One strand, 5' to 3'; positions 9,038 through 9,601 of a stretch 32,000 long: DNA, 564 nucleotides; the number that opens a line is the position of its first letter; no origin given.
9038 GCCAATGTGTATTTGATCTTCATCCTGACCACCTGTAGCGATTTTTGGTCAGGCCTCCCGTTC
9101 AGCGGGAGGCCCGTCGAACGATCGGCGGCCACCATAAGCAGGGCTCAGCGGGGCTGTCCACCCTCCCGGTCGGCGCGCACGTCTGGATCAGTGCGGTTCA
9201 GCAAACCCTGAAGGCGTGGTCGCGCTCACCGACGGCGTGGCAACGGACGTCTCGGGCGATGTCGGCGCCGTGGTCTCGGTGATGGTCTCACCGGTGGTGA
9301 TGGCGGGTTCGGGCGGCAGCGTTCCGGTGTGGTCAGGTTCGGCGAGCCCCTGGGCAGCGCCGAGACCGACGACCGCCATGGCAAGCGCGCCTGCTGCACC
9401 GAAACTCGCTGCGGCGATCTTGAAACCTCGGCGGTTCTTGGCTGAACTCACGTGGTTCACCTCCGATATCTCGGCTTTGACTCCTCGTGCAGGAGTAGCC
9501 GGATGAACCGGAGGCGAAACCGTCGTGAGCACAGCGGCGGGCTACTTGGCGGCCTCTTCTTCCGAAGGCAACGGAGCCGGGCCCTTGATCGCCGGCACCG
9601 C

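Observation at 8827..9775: Three tandem paralogous small secreted Thr/Pro-rich peptides next to the glycosylation module (candidate dedicated substrates)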

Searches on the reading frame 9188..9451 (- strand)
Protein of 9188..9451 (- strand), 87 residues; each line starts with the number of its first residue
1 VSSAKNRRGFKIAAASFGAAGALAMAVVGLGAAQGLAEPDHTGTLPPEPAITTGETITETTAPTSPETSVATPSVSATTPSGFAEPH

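Call 6: search_protein_families(library=pfam, proteins=[window:9188-9451:-], max_evalue=0.01)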
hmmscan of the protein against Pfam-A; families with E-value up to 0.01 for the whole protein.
window:9188-9451:- (87 aa): 0 families

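Call 14: find_homologous_proteins(query=window:9188-9451:-, max_evalue=0.01)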
Query window:9188-9451:- (87 aa): 10 proteins with E <= 0.01 among 15 candidates.
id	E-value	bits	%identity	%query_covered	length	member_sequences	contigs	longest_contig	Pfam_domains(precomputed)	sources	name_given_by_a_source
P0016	1.9e-42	160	97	100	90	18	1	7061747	-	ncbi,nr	ncbi:hypothetical protein KZ782_24210 [Mycolicibacterium smegmatis]|nr:hypothetical protein KZ782_24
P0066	2.5e-36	141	86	100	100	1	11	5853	-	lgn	-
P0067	5.1e-34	134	84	100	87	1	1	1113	-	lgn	-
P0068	3.1e-28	115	76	100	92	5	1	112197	-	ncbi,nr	ncbi:hypothetical protein CSX11_26760 [Mycobacterium goodii]|nr:hypothetical protein CSX11_26760 [My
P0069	7.1e-23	98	65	100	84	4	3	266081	-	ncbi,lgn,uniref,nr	ncbi:hypothetical protein H7J87_27240 [Mycolicibacterium wolinskyi]|uniref:hypothetical protein n=1 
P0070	2.5e-20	90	65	95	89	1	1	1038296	-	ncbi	ncbi:hypothetical protein ABQF34_06330 [Mycolicibacterium boenickei]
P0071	1.6e-18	84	61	100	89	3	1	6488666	-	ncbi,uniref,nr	ncbi:hypothetical protein [Mycolicibacterium sp. HK-90]|uniref:hypothetical protein n=1 Tax=Mycolici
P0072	4.6e-17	80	57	99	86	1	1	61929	-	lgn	-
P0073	1.5e-5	43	42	76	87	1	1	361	-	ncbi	-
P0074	1.7e-3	37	36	92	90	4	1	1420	-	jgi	jgi:hypothetical protein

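Call 16: find_related_loci(query=A1, collection=genome_contigs, flank=10000)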
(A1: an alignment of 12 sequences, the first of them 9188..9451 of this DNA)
Query A1 (87 aa) in genome_contigs; peptide patterns used: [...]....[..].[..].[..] (x = any residue, [..] = any of these).
64 stretches matched a pattern; 9 encode a relative of the query (tblastn E <= 1e-3); 9 distinct loci.
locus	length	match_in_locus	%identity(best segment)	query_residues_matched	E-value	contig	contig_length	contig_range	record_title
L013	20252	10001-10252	67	1-87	2e-13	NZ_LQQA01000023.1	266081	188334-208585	Mycolicibacterium wolinskyi strain ATCC 700010 contig_3, whole genome shotgun sequence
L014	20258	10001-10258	58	1-87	2e-13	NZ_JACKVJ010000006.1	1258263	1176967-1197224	Mycolicibacterium houstonense strain DSM 44676 MHOUDSM44676_contig000009, whole genome shotgun sequence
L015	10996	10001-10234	48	6-87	5e-10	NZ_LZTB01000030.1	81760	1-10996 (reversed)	Mycobacterium sp. 852013-50091_SCH5140682 contig_125, whole genome shotgun sequence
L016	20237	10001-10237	57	6-87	9e-10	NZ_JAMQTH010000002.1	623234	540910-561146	Mycobacterium sp. 21AC1 NODE_2_length_623234_cov_95.961525, whole genome shotgun sequence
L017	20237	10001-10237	49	5-87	9e-9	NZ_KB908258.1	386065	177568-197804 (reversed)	Mycobacterium sp. 141 H276DRAFT_scaffold00004.4, whole genome shotgun sequence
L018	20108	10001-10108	72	53-87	2e-8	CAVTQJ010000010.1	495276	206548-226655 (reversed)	MAG: uncultured Actinomycetota bacterium isolate MFD00392.bin.3.929 genome assembly, contig: contig_7226, whole genome s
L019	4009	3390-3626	50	1-86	4e-6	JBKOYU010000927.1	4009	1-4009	MAG: Actinomycetota bacterium isolate GB_HAYS_MAG_00052 GB_HAYS_000000942119, whole genome shotgun sequence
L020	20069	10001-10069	74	51-73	1e-4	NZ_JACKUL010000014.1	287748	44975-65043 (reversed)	Mycolicibacterium flavescens strain DSM 43991 MFLAVDSM43991_contig000014, whole genome shotgun sequence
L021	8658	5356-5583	46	8-84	1e-4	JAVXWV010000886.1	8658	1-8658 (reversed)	MAG: Mycobacterium sp. isolate BP_302 scaffold_1411884, whole genome shotgun sequence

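Call 48: search_protein_representatives(alignment_id=A1)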
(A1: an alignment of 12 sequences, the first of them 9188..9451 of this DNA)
Query: 12 sequences, 84 profile positions. Proteins with E-value up to 0.001 (for the whole library): 200; up to 1e-10: 41; up to 1e-30: 0. The best 150 are listed.
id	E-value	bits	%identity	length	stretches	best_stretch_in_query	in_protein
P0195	6.6e-27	109.3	-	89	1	3-84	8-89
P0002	5.2e-26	106.5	-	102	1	4-83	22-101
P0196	2.6e-19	85.0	-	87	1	3-84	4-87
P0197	1.1e-17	79.8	-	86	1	5-82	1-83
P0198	1.1e-17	79.7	-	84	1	3-84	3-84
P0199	1.3e-17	79.6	-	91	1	2-83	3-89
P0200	1.6e-17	79.2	-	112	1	2-81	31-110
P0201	1.8e-17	79.1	-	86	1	7-84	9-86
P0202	2.0e-17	79.0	-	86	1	5-84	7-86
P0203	4.6e-17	77.8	-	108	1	3-81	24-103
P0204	7.1e-17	77.2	-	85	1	2-84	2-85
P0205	9.8e-17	76.7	-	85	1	4-81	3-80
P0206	2.3e-15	72.3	-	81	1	7-81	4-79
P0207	4.8e-15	71.3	-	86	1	8-84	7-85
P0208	1.1e-14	70.2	-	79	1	6-81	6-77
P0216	2.4e-13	65.9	-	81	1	6-84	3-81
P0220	8.8e-13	64.1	-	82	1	6-81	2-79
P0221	8.8e-13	64.1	-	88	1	4-75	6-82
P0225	3.0e-12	62.4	-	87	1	6-75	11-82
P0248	3.5e-09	52.5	-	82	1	9-76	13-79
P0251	6.7e-09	51.6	-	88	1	5-81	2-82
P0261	3.8e-08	49.2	-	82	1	9-83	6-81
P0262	3.9e-08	49.2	-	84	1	11-81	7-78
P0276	1.7e-07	47.2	-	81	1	5-80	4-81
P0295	1.6e-06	44.0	-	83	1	8-81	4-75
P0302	1.9e-06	43.8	-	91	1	7-72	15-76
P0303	2.0e-06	43.7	-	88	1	8-79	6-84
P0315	9.9e-06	41.5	-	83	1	13-76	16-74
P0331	2.3e-05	40.3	-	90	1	7-83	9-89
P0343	3.9e-05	39.6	-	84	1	4-83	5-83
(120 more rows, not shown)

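Call 50: list_cluster_members(proteins=[P0196, P0205, P0221, P0225, P0251, P0262, P0276, P0303, P0315, P0331])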
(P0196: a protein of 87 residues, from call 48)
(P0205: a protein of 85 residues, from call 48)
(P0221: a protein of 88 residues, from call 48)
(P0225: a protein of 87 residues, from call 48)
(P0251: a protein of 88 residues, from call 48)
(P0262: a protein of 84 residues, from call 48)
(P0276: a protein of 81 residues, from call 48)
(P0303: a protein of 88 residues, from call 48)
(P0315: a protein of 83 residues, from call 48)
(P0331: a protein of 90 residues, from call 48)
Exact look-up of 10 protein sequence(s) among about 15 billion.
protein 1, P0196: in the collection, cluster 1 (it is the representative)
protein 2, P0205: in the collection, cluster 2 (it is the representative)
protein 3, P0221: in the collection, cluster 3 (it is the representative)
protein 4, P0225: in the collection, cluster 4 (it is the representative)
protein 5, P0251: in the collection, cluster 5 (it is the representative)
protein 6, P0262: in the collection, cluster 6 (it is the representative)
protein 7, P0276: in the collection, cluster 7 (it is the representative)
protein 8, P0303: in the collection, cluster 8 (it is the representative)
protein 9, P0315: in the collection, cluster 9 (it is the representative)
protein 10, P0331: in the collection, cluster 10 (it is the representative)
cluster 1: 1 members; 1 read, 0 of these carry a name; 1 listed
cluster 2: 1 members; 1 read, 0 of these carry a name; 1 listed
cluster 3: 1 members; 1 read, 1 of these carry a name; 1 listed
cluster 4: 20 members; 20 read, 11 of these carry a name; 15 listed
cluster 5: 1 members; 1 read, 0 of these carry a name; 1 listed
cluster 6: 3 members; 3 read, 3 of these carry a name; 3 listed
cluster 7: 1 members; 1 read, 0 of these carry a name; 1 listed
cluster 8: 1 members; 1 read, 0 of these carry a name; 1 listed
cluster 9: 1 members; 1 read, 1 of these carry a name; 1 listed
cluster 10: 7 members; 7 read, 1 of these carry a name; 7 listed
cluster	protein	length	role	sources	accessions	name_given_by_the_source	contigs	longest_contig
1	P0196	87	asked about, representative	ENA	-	-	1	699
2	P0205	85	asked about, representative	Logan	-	-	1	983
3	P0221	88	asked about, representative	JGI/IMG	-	hypothetical protein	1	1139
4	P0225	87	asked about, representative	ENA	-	-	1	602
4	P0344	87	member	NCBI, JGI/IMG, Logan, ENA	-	hypothetical protein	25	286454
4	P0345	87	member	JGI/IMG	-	hypothetical protein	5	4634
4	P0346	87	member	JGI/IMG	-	hypothetical protein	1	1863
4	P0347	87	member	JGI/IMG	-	hypothetical protein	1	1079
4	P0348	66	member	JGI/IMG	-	hypothetical protein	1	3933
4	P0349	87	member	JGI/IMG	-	hypothetical protein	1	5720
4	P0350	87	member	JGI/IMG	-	hypothetical protein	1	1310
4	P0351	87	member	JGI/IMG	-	hypothetical protein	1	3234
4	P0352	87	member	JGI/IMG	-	hypothetical protein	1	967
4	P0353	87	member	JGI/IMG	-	hypothetical protein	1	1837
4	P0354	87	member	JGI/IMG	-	hypothetical protein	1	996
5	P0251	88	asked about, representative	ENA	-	-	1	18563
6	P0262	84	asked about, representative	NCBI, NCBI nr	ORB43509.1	hypothetical protein BST41_05130 [Mycolicibacterium porcinum]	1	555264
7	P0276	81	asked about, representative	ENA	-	-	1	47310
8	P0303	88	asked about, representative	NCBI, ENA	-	-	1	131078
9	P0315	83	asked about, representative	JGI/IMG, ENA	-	hypothetical protein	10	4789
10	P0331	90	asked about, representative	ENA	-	-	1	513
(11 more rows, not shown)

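Call 51: search_protein_families(library=ncbifam, proteins=[window:9188-9451:-], max_evalue=0.01)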
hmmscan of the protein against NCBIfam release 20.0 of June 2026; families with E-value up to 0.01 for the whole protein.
window:9188-9451:- (87 aa): 0 families

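Call 64: list_cluster_members(proteins=[P0198, P0201, P0207, P0216, P0220, P0248, P0261, P0295, P0302, P0343])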
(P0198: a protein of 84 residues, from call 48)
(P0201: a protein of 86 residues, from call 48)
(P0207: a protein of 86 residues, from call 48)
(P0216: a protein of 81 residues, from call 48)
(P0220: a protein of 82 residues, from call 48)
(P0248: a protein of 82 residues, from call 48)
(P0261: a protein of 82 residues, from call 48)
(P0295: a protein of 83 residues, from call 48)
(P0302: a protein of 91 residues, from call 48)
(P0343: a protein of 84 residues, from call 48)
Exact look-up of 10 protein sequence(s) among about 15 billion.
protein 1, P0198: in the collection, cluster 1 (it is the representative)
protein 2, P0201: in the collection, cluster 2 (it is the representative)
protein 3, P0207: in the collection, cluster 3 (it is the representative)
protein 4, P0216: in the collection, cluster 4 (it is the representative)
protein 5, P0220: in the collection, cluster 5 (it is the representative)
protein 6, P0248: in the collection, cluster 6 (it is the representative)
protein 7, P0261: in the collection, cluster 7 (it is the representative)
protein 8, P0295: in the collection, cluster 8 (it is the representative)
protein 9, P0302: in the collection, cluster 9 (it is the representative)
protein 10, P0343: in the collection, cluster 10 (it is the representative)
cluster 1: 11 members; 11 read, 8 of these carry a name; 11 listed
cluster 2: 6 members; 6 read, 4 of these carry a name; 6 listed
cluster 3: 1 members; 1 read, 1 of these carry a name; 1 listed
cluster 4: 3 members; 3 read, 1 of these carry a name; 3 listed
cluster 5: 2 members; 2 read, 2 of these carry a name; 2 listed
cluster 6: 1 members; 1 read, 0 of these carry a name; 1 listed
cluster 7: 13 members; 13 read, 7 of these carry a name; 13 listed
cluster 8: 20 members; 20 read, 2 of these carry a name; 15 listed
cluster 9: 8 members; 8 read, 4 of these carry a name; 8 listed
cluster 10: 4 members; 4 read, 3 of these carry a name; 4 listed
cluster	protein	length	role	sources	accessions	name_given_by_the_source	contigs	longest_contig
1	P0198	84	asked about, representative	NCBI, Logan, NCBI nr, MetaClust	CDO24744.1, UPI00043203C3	hypothetical protein BN978_05244 [Mycolicibacterium mageritense DSM 44476 = CIP 104973] | status=active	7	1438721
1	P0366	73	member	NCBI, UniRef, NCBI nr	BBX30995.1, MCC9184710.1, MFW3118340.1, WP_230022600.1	hypothetical protein MMAG44476_11531 [Mycolicibacterium mageritense DSM 44476 = CIP ... | Uncharacterized protein n=1 Tax=Mycolicibacterium mageritense TaxID=53462 ... | hypothetical protein [Mycolicibacterium mageritense]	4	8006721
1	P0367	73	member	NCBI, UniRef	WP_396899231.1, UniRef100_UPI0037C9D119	hypothetical protein [Mycolicibacterium sp.] | hypothetical protein n=1 Tax=Mycolicibacterium sp. TaxID=2320850 RepID=UPI0037C9D119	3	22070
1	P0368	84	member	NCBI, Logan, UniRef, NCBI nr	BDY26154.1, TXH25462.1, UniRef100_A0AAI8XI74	hypothetical protein hbim_00065 [Mycolicibacterium mageritense] | Alanine and proline-rich secreted protein Apa n=1 Tax=Mycolicibacterium mageritense ... | MAG: hypothetical protein E6R06_09480 [Mycobacterium sp.]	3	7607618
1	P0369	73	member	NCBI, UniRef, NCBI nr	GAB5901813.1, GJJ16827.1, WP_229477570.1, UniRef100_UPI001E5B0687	hypothetical protein [Mycolicibacterium mageritense] | hypothetical protein n=1 Tax=Mycolicibacterium mageritense TaxID=53462 RepID=UPI001E5B0687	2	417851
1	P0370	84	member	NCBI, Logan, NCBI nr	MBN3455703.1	hypothetical protein JNN96_16935 [Mycobacterium sp. DSM 3803] | hypothetical protein [Mycobacterium sp. DSM 3803]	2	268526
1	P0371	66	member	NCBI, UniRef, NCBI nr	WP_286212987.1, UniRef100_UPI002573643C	hypothetical protein [Mycolicibacterium mageritense] | hypothetical protein n=1 Tax=Mycolicibacterium mageritense TaxID=53462 RepID=UPI002573643C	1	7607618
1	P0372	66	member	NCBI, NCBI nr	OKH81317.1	hypothetical protein EB73_30240 [Mycobacterium sp. SWH-M3]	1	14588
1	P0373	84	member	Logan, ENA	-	-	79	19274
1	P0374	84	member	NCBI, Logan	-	-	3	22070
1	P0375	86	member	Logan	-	-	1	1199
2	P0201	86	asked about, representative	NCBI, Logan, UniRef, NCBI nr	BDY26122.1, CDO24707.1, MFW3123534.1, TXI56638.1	hypothetical protein MMAG44476_37743 [Mycolicibacterium mageritense DSM 44476 = CIP ... | Fibronectin attachment protein n=1 Tax=Mycolicibacterium mageritense TaxID=53462 ... | MAG: hypothetical protein E6Q55_28315 [Mycolicibacterium mageritense]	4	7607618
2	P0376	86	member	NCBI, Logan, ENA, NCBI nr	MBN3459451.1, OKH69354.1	hypothetical protein JNN96_36045 [Mycobacterium sp. DSM 3803] | hypothetical protein [Mycobacterium sp. DSM 3803]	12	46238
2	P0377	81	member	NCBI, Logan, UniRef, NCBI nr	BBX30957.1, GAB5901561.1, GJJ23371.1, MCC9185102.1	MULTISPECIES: hypothetical protein [Mycobacteriales] | Uncharacterized protein n=1 Tax=Mycolicibacterium mageritense TaxID=53462 ... | hypothetical protein [Mycolicibacterium mageritense]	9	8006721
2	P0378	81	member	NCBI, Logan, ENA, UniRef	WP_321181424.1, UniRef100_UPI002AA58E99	hypothetical protein [Mycolicibacterium sp.] | hypothetical protein n=1 Tax=Mycolicibacterium sp. TaxID=2320850 RepID=UPI002AA58E99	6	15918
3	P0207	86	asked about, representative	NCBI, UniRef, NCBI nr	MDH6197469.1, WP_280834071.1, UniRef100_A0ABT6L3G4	hypothetical protein M2272_004124 [Mycobacterium frederiksbergense] | DUF2613 family protein n=1 Tax=Mycolicibacterium frederiksbergense TaxID=117567 ... | hypothetical protein [Mycolicibacterium frederiksbergense]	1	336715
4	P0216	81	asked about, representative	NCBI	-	-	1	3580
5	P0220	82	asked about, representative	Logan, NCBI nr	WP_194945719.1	hypothetical protein [Mycolicibacterium malmesburyense]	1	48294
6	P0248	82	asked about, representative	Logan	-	-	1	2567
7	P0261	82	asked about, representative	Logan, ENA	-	-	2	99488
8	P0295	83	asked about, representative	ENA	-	-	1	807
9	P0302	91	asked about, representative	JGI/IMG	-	hypothetical protein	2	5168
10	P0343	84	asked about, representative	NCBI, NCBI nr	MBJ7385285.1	MAG: hypothetical protein JHC55_12445 [Mycolicibacterium sp.] | hypothetical protein [Mycolicibacterium sp.]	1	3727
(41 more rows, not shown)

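Call 67: predict_structure(alignment_id=A1)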
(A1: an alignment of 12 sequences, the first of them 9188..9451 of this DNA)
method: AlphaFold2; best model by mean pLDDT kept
length: 87 residues; sequences in the alignment: 12
mean_pLDDT: 59.0   pTM: 0.16
mean pLDDT of the five models: 59.0, 57.3, 56.8, 56.2, 56.1
residues with pLDDT >= 90: 0; 70-90: 9; 50-70: 70; < 50: 8
segments of 3 or more residues with pLDDT < 50: 34-38
pLDDT, mean of each block of 10 residues (from residue 1): 54 53 55 49 56 68 69 67 61
secondary structure, 60 per line:
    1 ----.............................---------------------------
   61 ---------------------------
elements in order: H5-33

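Call 69: search_protein_families(library=pfam, proteins=[L018:10115-11668:+, L018:8080-8853:-, L018:6591-7844:+, L018:12834-13652:+, L020:8608-9633:-, L020:10127-10798:-], max_evalue=0.001)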
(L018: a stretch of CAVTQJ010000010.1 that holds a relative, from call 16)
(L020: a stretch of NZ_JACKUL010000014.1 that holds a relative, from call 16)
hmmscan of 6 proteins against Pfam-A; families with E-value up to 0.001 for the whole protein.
L018:10115-11668:+ (517 aa): 1 family
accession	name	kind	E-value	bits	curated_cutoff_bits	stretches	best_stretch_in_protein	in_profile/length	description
PF09594.16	GT87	-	1.3e-40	140.1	25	1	165-395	1-237/237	Glycosyltransferase family 87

L018:8080-8853:- (257 aa): 2 families
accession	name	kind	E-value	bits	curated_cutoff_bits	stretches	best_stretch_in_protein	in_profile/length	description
PF16955.11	OFeT_1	-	1.9e-05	24.9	26.9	1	14-94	106-185/207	Ferrous iron uptake permease, iron-lead transporter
PF01169.24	GDT1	-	0.00083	20.1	27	0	12-84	4-75/75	Divalent cation/proton antiporter GDT1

L018:6591-7844:+ (417 aa): 1 family
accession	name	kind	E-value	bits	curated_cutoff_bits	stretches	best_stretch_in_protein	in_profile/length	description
PF03988.17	DUF347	-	7.6e-50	167.4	28.2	4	26-77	1-52/52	Repeat of Unknown Function (DUF347)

L018:12834-13652:+ (272 aa): 1 family
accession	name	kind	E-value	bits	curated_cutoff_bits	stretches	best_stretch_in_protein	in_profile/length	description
PF01522.26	Polysacc_deac_1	-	5.1e-28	98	23.1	1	81-204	5-123/124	Polysaccharide deacetylase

L020:8608-9633:- (341 aa): 1 family
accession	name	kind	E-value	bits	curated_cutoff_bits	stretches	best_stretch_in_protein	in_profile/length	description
PF00756.26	Esterase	-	1.1e-58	199.5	22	1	73-334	1-250/251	Putative esterase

L020:10127-10798:- (223 aa): 1 family
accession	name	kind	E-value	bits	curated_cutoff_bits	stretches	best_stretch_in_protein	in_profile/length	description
PF03473.23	MOSC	-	3.7e-34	117.7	22.7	1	60-173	2-120/120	MOSC domain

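Call 71: search_protein_families(library=pfam, proteins=[P0207, P0205, P0262], max_evalue=10)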
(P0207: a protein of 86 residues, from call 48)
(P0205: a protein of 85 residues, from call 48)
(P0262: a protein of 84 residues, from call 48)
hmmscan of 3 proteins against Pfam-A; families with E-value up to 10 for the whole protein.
P0207 (86 aa): 4 families
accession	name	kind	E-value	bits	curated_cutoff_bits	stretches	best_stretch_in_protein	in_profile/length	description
PF20139.4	DUF6529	-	0.019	15.1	23.3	1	12-54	3-46/171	Family of unknown function (DUF6529)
PF12477.13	TraW_N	-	0.035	14.6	22.7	1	12-32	8-28/30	Sex factor F TraW protein N terminal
PF06933.16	SSP160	-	0.13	10.9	25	1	19-68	652-703/758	Special lobe-specific silk protein SSP160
PF04481.18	DUF561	-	0.2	11.3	21.6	1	4-61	67-127/243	Protein of unknown function (DUF561)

P0205 (85 aa): 0 families

P0262 (84 aa): 1 family
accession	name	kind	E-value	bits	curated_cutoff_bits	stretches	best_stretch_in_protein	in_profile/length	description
PF15512.12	CAF-1_p60_C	-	0.075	14.1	27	1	40-80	17-58/141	Chromatin assembly factor complex 1 subunit p60, C-terminal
